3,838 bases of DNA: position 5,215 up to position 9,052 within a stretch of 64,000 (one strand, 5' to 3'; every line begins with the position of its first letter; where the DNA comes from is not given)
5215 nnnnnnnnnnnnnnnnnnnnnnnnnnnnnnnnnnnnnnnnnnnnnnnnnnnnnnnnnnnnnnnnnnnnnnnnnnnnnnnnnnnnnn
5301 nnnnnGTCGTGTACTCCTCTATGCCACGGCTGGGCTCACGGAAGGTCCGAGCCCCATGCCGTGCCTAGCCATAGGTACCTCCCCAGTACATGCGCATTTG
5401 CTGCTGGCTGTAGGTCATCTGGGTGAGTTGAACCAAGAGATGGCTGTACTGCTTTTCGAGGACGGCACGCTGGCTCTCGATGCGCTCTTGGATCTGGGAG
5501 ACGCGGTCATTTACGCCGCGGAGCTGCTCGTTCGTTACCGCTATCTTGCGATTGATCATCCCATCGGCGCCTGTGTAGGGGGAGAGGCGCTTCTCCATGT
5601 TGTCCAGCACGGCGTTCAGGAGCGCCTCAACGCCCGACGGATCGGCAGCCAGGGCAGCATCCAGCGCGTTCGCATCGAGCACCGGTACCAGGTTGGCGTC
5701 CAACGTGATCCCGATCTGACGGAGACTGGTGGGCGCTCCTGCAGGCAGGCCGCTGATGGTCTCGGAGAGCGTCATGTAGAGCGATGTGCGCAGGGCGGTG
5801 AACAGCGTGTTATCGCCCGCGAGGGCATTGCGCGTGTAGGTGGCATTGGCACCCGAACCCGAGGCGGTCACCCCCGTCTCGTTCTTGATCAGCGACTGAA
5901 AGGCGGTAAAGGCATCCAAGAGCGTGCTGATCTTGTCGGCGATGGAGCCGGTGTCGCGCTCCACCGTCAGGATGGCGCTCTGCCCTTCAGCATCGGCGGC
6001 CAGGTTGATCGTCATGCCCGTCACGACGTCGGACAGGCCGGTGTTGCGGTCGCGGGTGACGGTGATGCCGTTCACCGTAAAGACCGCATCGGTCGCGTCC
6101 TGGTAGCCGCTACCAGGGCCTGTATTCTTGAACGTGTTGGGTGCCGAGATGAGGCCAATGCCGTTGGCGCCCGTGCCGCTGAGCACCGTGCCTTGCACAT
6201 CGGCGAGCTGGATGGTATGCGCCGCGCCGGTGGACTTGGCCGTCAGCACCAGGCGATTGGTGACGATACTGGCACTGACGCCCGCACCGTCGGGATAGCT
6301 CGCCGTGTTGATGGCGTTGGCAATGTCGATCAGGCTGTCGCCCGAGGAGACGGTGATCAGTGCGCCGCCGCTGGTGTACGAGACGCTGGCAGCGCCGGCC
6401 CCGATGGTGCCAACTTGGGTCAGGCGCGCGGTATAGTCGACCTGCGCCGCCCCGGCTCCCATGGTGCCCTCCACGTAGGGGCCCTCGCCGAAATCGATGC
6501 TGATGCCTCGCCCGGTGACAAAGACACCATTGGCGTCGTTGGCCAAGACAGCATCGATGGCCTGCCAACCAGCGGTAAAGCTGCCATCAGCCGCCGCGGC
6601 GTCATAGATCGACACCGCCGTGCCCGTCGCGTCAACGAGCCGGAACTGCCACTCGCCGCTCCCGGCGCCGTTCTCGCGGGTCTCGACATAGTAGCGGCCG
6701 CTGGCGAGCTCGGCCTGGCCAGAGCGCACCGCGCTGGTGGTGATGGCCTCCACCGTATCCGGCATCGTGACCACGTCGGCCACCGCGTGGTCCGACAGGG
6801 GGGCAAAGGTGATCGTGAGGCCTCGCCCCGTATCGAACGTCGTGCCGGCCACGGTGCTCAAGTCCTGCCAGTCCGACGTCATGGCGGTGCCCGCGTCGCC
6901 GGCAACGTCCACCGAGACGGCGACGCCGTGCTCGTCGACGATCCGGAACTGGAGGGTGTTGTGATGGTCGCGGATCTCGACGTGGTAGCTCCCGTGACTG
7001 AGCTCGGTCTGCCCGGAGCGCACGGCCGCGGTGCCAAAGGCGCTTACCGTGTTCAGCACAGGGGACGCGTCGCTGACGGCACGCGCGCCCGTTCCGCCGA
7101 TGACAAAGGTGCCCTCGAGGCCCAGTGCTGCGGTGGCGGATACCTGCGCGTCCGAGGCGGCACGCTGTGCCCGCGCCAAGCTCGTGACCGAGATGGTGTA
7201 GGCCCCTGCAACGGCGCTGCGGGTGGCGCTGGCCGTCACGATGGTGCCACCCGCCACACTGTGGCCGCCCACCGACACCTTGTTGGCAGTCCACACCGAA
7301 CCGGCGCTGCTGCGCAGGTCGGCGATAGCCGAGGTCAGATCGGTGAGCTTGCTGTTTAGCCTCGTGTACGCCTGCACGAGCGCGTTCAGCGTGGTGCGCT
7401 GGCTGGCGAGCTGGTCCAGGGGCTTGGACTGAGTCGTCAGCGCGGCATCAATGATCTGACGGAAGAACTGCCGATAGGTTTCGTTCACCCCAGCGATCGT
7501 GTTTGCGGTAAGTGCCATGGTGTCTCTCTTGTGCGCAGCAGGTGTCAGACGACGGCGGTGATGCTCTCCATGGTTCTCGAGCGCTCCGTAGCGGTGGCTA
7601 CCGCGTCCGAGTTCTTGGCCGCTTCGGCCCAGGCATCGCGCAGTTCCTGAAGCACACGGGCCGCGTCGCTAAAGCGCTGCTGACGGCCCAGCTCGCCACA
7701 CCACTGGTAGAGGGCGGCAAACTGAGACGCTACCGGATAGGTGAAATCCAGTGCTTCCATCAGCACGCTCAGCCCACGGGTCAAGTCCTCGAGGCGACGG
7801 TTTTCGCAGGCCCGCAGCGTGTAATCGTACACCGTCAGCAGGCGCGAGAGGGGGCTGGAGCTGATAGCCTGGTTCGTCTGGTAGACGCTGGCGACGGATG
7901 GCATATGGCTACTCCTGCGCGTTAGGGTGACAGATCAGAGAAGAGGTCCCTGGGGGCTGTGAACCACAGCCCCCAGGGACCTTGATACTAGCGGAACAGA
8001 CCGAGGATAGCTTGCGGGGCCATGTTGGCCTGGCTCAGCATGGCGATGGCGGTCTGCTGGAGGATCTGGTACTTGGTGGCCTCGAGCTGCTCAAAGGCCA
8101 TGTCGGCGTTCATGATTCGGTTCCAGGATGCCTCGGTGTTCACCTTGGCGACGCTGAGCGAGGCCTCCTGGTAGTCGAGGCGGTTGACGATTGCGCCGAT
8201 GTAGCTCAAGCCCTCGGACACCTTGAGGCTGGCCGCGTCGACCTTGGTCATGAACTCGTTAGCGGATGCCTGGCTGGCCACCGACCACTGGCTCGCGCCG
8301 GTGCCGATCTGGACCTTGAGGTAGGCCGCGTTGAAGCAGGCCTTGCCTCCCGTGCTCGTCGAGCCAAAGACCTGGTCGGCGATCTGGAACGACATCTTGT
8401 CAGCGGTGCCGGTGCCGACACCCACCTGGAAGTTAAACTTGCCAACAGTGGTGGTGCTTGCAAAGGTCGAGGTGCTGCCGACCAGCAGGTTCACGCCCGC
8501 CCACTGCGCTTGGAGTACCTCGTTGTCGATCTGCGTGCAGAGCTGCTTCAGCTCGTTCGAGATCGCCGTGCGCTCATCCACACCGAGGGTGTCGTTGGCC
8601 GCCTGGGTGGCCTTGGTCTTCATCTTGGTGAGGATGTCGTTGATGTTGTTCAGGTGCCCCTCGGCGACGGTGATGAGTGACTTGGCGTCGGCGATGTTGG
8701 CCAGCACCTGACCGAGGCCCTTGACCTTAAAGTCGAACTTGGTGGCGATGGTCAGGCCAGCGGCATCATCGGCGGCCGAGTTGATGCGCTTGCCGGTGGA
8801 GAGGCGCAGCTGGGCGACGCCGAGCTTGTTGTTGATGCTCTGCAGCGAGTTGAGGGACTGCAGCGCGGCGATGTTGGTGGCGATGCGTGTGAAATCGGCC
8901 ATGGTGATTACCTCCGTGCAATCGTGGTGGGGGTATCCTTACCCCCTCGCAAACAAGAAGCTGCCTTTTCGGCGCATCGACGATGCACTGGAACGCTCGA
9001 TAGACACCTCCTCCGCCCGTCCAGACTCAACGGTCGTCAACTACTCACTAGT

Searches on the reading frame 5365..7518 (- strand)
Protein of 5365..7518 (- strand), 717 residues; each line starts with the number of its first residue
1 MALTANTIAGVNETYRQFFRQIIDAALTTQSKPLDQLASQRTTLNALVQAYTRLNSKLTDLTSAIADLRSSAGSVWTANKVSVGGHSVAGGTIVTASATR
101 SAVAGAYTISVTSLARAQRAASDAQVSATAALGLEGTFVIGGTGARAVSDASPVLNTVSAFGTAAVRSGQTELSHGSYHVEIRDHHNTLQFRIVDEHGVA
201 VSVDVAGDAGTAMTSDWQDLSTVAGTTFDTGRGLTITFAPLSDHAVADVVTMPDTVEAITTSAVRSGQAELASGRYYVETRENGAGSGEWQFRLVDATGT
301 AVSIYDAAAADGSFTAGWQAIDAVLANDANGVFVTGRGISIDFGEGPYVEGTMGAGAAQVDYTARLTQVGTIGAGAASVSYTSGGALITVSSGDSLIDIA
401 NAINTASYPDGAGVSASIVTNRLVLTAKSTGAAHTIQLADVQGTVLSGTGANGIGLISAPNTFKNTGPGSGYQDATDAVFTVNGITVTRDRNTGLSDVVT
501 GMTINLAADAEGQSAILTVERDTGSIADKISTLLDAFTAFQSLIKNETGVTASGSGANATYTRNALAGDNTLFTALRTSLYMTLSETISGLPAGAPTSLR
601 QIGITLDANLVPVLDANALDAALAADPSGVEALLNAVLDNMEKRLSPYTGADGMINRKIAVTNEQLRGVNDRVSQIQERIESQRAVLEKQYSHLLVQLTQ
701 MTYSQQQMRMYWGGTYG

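Call 3: search_protein_families(library=pfam, proteins=[window:5365-7518:-], max_evalue=0.01)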
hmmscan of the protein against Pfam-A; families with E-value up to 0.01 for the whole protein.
window:5365-7518:- (717 aa): 3 families
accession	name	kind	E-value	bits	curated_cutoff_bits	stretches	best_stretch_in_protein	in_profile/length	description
PF07195.17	FliD_C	-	6.1e-32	111.4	25.4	1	475-701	1-234/236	Flagellar hook-associated protein 2 C-terminus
PF02465.23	FliD_N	-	7.1e-16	59.1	24.8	1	20-118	6-97/97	Flagellar hook-associated protein 2 N-terminus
PF07196.18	Flagellin_IN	-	1e-07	32.5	22.7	1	380-428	5-54/55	Flagellin hook IN motif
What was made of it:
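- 5365..7518 (-): fliD (filament cap). Pfam FliD_N, FliD_C and Flagellin_IN (call 3).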

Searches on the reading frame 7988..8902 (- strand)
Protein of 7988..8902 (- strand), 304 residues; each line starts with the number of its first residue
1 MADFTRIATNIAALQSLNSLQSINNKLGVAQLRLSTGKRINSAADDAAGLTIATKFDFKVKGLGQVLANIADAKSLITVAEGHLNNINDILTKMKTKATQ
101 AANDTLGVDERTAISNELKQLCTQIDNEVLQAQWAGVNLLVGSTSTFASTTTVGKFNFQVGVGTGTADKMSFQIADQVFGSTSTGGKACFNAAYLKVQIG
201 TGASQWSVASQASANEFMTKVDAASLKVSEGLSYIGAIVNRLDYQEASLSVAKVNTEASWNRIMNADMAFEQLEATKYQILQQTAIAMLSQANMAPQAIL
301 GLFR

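Call 3: search_protein_families(library=pfam, proteins=[window:7988-8902:-], max_evalue=0.01)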
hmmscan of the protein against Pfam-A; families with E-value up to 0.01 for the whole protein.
window:7988-8902:- (304 aa): 2 families
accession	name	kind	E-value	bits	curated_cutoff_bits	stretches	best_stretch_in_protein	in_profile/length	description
PF00669.25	Flagellin_N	-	8e-31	107.4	26.6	1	7-143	1-137/139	Bacterial flagellin N-terminal helical region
PF00700.27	Flagellin_C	-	2.3e-18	66.7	23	1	218-303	1-86/86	Bacterial flagellin C-terminal helical region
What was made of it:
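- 7988..8902 (-): fliC (flagellin), first gene of the late operon. Pfam Flagellin_N and Flagellin_C (call 3).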
